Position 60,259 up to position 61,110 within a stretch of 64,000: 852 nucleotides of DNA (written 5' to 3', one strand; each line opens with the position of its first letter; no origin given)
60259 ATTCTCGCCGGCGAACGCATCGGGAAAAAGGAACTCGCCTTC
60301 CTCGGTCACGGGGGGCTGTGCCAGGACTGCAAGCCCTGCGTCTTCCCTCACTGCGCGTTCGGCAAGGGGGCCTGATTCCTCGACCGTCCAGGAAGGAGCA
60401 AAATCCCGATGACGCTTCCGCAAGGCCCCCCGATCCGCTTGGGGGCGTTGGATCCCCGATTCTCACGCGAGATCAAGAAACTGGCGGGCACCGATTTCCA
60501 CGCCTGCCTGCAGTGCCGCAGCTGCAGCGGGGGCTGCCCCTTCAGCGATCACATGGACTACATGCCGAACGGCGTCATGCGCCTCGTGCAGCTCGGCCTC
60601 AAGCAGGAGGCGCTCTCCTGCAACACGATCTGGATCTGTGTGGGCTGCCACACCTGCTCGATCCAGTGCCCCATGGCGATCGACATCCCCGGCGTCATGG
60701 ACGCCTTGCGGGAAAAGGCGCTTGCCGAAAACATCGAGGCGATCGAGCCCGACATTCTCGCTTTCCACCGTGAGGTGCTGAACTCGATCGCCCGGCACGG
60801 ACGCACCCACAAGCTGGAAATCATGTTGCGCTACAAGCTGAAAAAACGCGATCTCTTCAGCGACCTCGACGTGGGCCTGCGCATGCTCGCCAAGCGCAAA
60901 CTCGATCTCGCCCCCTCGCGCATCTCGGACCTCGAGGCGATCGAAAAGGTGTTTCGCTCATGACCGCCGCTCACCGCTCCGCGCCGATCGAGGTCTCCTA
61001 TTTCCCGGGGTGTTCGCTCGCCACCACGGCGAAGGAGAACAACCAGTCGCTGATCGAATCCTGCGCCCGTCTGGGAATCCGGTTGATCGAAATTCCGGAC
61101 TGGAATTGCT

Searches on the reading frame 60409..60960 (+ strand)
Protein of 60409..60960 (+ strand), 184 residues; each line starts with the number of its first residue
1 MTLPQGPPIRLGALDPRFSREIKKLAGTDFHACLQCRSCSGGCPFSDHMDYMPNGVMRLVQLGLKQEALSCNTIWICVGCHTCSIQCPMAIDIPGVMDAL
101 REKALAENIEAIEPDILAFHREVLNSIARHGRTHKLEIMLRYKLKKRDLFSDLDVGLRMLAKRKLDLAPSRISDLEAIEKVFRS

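Call 70: search_protein_families(library=pfam, proteins=[window:60409-60960:+], max_evalue=0.1)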
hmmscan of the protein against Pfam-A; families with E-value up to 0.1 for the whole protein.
window:60409-60960:+ (184 aa): 9 families
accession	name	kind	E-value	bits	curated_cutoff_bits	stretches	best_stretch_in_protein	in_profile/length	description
PF13534.11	Fer4_17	-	1.5e-08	35.5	22.2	1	32-92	1-61/61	4Fe-4S dicluster domain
PF13183.11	Fer4_8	-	3.9e-08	34.2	27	1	31-91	3-68/68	4Fe-4S dicluster domain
PF13237.11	Fer4_10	-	1e-05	25.8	25.5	2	29-88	5-53/53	4Fe-4S dicluster domain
PF13187.11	Fer4_9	-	2.2e-05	24.8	27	1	32-90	1-50/52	4Fe-4S dicluster domain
PF14691.11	Fer4_20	-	0.00097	19.4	25.8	1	77-113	24-62/113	Dihydroprymidine dehydrogenase domain II, 4Fe-4S cluster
PF12797.12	Fer4_2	-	0.0026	18.1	24.5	0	76-88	9-21/22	4Fe-4S binding domain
PF12838.12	Fer4_7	-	0.021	15.7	27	0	33-90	2-51/52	4Fe-4S dicluster domain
PF12800.12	Fer4_4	-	0.029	15.2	24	0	32-45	3-16/17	4Fe-4S binding domain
PF14697.11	Fer4_21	-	0.029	14.9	35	0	29-48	37-56/59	4Fe-4S dicluster domain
